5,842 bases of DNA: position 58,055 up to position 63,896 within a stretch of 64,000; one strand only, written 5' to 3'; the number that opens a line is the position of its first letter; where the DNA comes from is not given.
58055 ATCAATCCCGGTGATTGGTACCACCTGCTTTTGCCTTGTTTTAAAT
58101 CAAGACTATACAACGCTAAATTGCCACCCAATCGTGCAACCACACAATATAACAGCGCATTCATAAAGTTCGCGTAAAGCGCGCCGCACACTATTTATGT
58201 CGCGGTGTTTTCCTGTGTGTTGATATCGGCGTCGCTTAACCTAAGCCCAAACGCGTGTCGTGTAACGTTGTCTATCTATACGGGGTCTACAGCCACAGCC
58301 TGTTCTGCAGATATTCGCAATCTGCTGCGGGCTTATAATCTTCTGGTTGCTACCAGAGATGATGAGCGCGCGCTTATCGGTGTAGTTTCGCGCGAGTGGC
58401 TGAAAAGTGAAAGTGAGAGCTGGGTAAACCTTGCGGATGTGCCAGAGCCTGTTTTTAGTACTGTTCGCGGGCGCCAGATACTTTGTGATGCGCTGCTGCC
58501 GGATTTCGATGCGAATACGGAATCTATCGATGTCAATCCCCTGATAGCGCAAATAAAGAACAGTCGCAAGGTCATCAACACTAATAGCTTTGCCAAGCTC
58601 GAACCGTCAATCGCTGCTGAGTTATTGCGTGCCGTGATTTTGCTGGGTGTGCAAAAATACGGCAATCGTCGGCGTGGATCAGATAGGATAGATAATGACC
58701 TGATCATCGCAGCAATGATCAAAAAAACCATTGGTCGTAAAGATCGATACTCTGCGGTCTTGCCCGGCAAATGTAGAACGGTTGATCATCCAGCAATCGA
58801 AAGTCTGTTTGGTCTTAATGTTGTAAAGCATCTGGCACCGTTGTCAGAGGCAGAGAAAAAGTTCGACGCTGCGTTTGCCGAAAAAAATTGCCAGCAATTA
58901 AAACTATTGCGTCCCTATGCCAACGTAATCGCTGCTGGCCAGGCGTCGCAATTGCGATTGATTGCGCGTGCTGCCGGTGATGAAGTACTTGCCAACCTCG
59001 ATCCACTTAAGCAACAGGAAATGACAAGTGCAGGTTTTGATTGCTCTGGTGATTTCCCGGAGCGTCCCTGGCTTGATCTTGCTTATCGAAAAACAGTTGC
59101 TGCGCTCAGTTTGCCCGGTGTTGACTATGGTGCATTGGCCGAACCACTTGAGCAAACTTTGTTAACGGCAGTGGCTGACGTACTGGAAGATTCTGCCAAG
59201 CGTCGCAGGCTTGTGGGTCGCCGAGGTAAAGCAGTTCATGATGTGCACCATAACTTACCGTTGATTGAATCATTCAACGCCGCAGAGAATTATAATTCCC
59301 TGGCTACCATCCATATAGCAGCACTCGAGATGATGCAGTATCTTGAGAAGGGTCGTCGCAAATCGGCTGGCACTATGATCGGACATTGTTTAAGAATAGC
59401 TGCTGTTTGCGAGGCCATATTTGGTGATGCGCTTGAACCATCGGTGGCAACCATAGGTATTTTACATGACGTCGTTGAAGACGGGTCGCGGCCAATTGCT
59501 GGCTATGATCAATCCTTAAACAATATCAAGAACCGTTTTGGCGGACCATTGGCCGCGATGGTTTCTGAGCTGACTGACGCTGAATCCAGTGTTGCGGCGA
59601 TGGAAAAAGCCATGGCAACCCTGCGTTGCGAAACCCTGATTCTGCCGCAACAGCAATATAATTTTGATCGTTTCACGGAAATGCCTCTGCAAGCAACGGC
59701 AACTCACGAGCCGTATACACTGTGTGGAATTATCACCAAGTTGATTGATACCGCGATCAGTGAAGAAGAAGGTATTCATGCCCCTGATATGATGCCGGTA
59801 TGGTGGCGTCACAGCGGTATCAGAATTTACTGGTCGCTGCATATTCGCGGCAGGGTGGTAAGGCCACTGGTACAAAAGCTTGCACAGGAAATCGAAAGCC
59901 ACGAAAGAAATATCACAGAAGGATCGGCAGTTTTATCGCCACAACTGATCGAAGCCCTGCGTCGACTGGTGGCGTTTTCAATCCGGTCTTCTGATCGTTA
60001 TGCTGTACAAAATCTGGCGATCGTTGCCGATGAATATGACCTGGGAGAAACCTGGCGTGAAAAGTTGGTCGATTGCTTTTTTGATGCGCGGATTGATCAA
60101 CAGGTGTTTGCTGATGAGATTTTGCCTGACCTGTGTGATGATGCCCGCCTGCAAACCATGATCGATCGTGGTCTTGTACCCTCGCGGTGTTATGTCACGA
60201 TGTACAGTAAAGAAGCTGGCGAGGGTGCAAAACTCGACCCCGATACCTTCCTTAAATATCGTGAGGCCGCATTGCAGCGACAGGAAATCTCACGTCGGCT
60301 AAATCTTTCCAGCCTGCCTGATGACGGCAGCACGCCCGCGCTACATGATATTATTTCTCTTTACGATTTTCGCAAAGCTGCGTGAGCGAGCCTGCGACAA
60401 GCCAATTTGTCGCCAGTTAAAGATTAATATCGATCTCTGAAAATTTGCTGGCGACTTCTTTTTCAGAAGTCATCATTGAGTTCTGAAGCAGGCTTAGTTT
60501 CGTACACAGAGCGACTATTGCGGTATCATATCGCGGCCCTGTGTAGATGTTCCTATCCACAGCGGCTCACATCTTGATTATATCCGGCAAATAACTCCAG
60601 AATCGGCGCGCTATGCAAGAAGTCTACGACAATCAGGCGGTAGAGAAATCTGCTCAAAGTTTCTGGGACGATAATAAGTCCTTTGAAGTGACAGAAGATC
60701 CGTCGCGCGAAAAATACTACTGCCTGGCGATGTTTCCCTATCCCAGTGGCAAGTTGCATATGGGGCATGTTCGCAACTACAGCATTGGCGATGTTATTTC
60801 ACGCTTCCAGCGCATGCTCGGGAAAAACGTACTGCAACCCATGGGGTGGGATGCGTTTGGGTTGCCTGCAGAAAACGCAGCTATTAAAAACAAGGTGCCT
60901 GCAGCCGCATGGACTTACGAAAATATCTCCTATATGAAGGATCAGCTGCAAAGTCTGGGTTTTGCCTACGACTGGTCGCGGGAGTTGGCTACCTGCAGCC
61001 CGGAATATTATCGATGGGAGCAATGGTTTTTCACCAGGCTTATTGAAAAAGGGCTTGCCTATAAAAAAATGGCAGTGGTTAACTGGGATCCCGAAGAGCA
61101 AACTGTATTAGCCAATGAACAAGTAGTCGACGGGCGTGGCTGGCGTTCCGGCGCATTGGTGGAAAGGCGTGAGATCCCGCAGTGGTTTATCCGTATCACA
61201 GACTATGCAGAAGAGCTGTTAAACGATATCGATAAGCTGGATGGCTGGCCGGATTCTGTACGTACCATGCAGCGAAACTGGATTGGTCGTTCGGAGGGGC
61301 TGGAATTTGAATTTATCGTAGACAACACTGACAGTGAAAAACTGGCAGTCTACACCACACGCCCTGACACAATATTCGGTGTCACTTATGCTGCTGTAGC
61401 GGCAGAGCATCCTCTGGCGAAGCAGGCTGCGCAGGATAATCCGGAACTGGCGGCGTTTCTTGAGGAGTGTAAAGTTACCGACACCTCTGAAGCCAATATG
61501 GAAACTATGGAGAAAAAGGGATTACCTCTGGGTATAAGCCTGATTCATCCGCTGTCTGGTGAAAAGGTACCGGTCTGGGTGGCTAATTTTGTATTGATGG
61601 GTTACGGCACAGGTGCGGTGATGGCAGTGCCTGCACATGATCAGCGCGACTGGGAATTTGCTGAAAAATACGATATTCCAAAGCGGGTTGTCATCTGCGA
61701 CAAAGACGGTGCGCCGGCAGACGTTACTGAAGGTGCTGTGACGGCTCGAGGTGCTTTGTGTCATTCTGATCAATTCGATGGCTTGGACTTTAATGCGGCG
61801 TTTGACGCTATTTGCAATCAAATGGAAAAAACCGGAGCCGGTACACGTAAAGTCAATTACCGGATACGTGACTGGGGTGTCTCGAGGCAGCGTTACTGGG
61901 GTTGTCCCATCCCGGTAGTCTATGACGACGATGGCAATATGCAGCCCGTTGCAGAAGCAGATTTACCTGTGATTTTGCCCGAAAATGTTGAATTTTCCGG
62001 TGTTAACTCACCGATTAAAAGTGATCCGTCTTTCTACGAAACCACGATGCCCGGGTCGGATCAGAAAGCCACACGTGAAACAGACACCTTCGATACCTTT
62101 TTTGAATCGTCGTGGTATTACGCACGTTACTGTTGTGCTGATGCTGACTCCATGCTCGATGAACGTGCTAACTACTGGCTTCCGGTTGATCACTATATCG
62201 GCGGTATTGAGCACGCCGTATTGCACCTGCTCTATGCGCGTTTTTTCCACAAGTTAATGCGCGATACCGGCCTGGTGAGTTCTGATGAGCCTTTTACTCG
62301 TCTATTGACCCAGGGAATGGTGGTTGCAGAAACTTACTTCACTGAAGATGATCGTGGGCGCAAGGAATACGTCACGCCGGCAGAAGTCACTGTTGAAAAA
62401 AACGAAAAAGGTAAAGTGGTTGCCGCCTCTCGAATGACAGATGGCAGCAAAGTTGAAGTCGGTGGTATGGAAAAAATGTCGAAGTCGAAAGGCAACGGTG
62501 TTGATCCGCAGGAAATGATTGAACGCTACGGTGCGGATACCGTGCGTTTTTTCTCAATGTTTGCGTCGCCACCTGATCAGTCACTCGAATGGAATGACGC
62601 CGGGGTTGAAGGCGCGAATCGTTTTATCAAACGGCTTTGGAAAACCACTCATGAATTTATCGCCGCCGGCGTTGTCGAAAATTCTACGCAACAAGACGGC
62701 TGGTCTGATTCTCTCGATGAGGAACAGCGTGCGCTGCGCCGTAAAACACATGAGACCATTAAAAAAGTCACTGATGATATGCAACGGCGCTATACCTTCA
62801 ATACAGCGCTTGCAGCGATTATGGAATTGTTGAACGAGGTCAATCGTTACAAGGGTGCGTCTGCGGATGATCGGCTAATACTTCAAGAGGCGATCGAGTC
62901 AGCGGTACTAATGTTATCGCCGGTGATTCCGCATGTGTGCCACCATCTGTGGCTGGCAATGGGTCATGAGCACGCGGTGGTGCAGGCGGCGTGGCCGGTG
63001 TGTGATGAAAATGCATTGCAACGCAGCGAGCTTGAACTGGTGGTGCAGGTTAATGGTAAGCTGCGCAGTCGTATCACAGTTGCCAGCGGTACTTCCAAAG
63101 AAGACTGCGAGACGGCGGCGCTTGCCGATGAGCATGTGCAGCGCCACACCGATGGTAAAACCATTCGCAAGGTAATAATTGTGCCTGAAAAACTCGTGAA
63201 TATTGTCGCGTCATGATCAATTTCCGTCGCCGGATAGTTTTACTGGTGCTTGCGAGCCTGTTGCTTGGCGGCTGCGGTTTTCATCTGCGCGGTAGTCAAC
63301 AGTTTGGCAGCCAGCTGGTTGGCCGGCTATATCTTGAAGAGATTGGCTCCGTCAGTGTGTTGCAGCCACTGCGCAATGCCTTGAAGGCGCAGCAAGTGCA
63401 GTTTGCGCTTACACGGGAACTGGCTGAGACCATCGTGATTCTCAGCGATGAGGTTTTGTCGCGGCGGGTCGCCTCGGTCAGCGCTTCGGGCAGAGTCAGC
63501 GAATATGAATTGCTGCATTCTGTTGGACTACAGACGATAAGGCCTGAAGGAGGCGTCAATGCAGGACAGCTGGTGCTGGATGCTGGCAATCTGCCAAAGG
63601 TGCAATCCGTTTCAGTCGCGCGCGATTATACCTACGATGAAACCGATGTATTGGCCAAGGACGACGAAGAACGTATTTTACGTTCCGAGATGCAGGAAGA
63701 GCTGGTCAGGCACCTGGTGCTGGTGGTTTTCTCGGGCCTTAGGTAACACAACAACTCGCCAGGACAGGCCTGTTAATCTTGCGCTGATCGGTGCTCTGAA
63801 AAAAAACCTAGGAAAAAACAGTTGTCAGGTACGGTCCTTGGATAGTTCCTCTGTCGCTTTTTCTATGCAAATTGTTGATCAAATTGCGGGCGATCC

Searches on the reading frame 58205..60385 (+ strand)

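Call 6: search_protein_families(library=pfam, proteins=[window:58205-60385:+], max_evalue=0.001)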
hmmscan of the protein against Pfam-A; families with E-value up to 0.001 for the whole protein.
window:58205-60385:+ (726 aa): 1 family
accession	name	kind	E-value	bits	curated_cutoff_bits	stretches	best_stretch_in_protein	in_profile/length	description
PF13328.12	HD_4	-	5.4e-05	23.4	27.2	1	377-461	5-79/156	HD domain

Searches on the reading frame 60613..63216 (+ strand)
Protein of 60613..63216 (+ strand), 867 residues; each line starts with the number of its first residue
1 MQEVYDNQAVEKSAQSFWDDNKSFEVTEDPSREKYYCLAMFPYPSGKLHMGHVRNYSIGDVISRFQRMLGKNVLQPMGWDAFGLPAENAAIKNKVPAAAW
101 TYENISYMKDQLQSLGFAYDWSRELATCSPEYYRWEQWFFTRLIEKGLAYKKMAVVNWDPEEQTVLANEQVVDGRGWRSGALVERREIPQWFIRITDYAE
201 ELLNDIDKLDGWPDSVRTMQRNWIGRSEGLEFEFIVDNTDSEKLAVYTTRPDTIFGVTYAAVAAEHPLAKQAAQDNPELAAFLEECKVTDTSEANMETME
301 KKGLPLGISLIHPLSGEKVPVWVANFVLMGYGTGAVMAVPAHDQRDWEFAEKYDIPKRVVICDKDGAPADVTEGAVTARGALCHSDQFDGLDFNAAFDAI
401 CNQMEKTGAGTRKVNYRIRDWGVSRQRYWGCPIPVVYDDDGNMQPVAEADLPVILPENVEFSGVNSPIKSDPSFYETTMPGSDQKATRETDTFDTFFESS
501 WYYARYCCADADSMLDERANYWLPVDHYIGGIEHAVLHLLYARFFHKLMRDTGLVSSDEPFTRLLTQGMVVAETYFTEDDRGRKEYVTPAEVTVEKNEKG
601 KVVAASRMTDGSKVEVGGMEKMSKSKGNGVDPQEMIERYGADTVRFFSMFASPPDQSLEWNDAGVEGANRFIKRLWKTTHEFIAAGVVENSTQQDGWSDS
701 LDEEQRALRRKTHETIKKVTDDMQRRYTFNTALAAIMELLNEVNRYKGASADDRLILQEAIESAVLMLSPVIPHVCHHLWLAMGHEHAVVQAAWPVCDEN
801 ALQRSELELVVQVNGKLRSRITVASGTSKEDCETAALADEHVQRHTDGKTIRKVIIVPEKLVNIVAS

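Call 10: search_protein_families(library=pfam, proteins=[window:60613-63216:+], max_evalue=0.0001)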
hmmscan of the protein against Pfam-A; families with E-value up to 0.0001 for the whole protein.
window:60613-63216:+ (867 aa): 5 families
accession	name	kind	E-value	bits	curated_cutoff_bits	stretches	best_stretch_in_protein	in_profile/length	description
PF13603.12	tRNA-synt_1_2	-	1e-73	247.2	25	1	221-404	1-184/185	Leucyl-tRNA synthetase, editing domain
PF00133.28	tRNA-synt_1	-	4.4e-53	181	22.7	3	15-225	3-226/414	tRNA synthetases class I (I, L, M and V)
PF09334.17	tRNA-synt_1g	-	6e-27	94.8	20.1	2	39-171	5-135/391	tRNA synthetases class I (M)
PF08264.19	Anticodon_1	-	5.1e-24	85.3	25.1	1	706-829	2-144/148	Anticodon-binding domain of tRNA ligase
PF01921.24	tRNA-synt_1f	-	2.2e-05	24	27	0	615-658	276-318/360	tRNA synthetases class I (K)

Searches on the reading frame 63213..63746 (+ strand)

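Call 10: search_protein_families(library=pfam, proteins=[window:63213-63746:+], max_evalue=0.0001)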
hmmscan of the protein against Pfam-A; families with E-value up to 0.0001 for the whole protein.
window:63213-63746:+ (177 aa): 1 family
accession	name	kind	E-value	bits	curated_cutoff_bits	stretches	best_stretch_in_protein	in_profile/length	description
PF04390.17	LptE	-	1e-11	45.9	23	1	60-169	22-115/118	Lipopolysaccharide-assembly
